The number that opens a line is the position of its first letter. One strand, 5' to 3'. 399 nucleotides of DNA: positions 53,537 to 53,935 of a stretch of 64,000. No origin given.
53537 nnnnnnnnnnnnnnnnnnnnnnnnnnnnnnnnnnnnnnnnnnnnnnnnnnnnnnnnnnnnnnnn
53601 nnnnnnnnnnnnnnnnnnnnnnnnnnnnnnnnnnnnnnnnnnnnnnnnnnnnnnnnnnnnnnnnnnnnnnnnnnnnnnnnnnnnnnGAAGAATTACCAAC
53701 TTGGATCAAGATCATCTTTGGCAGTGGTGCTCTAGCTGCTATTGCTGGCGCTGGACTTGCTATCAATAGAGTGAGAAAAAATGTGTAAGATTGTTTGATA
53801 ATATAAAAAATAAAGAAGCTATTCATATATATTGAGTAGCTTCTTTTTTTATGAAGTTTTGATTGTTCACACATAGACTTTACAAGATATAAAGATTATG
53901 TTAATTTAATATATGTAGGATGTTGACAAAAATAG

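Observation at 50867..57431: Tandem paralogous giant surface proteins with a mosaic of near-identical blocks and a conserved C-terminal 'EELPTW'-TM-basic tripartite tail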

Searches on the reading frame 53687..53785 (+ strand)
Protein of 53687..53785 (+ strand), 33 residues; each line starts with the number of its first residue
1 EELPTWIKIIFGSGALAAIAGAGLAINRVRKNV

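Call 34: search_protein_representatives(alignment_id=A1)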
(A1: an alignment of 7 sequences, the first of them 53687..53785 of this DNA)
Query: 7 sequences, 33 profile positions. Proteins with E-value up to 0.001 (for the whole library): 19; up to 1e-10: 17; up to 1e-30: 0. The best 19 are listed.
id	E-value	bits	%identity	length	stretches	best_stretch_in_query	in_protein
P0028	4.8e-18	80.3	-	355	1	1-33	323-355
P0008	7.5e-18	79.7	-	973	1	1-33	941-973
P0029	1.2e-17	79.1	-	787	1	1-33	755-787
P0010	1.2e-17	79.0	-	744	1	1-33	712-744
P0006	1.4e-17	78.9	-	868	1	1-33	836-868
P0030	1.5e-17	78.7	-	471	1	1-33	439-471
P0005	3.0e-17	77.8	-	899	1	1-33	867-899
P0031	3.2e-17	77.7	-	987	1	1-33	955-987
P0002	3.3e-17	77.7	-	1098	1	1-33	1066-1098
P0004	8.9e-17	76.3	-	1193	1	1-33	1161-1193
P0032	1.0e-16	76.0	-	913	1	1-33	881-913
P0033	2.6e-15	71.6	-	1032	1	1-33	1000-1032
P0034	1.1e-14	69.5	-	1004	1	1-32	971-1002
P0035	4.0e-14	67.8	-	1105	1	2-33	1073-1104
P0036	1.5e-13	65.9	-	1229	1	1-32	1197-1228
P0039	1.6e-06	43.5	-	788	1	1-33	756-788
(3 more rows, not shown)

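Call 69: find_encoding_contigs(protein=P0039, flank=8000, max_places=3)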
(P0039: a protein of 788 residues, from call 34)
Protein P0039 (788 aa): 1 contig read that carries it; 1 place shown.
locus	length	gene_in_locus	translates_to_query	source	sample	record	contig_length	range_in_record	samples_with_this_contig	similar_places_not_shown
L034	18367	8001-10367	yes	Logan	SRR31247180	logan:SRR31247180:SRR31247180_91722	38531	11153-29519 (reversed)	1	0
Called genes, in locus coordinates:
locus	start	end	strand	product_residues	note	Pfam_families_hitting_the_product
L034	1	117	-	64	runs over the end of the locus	-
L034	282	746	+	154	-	-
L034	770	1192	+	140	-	PF08327:AHSA1 (weak)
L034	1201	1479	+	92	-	PF13376:OmdA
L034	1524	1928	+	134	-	PF00903:Glyoxalase, PF22677:Ble-like_N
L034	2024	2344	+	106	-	-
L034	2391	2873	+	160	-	PF00383:dCMP_cyt_deam_1, PF14437:MafB19-deam, PF14439:Bd3614-deam (weak)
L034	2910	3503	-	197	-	PF01145:Band_7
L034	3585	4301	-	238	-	PF02096:60KD_IMP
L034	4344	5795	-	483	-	PF01743:PolyA_pol, PF12627:PolyA_pol_RNAbd, PF01966:HD (weak), PF13735:tRNA_NucTran2_2 (weak)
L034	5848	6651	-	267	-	PF02673:BacA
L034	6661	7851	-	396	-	PF01490:Aa_trans, PF03222:Trp_Tyr_perm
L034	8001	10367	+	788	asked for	PF03160:Calx-beta, PF00801:PKD, PF18911:PKD_4, PF22352:K319L-like_PKD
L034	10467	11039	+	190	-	-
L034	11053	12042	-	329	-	PF02449:Glyco_hydro_42 (weak)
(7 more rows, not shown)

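Call 70: find_encoding_contigs(protein=P0034, flank=8000, max_places=3)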
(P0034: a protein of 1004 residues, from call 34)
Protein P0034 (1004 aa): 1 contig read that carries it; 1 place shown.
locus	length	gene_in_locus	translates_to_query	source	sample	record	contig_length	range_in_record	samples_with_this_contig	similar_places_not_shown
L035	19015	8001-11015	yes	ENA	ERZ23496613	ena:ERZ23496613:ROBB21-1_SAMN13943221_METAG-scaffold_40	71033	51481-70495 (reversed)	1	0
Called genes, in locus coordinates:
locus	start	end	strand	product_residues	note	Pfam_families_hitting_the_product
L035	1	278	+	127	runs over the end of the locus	PF01641:SelR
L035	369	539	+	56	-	PF00471:Ribosomal_L33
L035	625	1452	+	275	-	PF06691:DUF1189, PF04893:Yip1 (weak)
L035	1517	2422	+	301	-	-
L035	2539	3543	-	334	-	-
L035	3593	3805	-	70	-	-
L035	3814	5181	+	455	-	PF22053:DUF6938 (weak)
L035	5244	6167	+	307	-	PF00892:EamA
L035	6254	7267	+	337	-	PF02449:Glyco_hydro_42 (weak), PF00331:Glyco_hydro_10 (weak), PF02836:Glyco_hydro_2_C (faint)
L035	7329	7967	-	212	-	-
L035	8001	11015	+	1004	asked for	PF03160:Calx-beta, PF00801:PKD, PF18911:PKD_4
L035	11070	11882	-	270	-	PF01978:TrmB (weak)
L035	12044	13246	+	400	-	PF00188:CAP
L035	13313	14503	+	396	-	PF01490:Aa_trans, PF03222:Trp_Tyr_perm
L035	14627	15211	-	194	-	PF00574:CLP_protease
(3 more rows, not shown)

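Call 74: list_cluster_members(proteins=[P0033, P0034, P0035, P0039, P0031, P0036, P0032, P0008])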
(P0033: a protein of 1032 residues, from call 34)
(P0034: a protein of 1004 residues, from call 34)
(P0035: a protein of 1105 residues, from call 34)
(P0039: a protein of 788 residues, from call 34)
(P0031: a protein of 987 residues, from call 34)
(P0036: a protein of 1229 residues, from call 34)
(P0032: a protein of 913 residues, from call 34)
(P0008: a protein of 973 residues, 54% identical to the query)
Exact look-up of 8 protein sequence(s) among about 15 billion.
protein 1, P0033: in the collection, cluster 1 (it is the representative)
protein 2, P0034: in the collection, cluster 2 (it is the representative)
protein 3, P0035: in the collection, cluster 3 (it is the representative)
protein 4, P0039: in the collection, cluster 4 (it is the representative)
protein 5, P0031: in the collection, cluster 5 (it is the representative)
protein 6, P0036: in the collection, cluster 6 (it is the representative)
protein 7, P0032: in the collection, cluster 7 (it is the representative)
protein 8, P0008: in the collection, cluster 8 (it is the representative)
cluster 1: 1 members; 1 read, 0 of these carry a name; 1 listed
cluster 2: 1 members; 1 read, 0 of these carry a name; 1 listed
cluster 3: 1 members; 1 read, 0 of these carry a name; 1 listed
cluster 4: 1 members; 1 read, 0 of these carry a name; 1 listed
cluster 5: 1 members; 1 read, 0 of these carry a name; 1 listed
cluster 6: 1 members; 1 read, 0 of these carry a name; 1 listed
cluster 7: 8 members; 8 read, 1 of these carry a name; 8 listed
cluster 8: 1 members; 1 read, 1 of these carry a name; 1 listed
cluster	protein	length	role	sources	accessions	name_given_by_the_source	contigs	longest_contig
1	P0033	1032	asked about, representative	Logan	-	-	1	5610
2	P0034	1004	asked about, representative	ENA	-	-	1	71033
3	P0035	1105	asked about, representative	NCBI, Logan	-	-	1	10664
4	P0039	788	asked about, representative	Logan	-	-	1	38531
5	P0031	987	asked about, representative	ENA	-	-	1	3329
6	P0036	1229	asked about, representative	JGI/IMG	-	-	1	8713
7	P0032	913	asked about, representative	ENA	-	-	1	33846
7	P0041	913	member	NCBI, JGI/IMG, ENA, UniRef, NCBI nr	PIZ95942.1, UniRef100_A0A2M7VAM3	MAG: hypothetical protein COX80_02805 [Candidatus Magasanikbacteria bacterium ... | PKD domain-containing protein n=1 Tax=Candidatus Magasanikbacteria bacterium ...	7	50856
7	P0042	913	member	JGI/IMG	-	-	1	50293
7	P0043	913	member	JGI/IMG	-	-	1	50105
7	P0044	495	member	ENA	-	-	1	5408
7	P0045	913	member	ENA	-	-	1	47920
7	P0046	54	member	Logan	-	-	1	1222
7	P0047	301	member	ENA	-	-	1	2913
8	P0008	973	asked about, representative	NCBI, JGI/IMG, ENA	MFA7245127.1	MAG: PKD domain-containing protein [Candidatus Magasanikbacteria bacterium]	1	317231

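Call 81: find_encoding_contigs(protein=P0035, flank=6000, max_places=2)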
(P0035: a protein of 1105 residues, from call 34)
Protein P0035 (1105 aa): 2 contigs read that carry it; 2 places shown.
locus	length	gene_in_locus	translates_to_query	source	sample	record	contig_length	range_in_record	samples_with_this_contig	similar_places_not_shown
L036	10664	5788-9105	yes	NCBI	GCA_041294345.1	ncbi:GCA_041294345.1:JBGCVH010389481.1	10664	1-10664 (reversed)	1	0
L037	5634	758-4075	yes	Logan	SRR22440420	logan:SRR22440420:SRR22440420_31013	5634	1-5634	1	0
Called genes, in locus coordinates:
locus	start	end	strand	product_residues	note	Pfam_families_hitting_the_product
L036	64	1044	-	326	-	PF13310:Virulence_RhuM, PF02661:Fic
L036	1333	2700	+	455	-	PF22053:DUF6938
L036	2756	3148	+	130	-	PF05635:23S_rRNA_IVP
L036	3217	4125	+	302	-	PF00892:EamA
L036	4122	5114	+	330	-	PF00331:Glyco_hydro_10 (weak), PF02449:Glyco_hydro_42 (faint)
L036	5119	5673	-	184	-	-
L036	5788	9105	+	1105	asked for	PF03160:Calx-beta (weak), PF00801:PKD, PF18911:PKD_4, PF22352:K319L-like_PKD (weak)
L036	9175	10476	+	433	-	PF00188:CAP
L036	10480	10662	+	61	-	?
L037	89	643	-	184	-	-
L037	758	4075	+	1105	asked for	PF03160:Calx-beta (weak), PF00801:PKD, PF18911:PKD_4, PF22352:K319L-like_PKD (weak)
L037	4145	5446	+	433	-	PF00188:CAP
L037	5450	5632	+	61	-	?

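Call 82: find_encoding_contigs(protein=P0033, flank=6000, max_places=2)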
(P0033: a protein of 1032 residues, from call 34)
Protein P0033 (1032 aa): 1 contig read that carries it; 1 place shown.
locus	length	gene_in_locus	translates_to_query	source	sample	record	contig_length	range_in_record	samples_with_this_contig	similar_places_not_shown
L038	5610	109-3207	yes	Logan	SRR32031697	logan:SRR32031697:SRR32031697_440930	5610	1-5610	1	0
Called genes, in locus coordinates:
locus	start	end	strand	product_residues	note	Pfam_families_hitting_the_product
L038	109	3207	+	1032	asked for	PF20585:Pectate_lyase_5, PF00801:PKD, PF18911:PKD_4, PF22352:K319L-like_PKD (weak)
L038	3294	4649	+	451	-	PF00188:CAP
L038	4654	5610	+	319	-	?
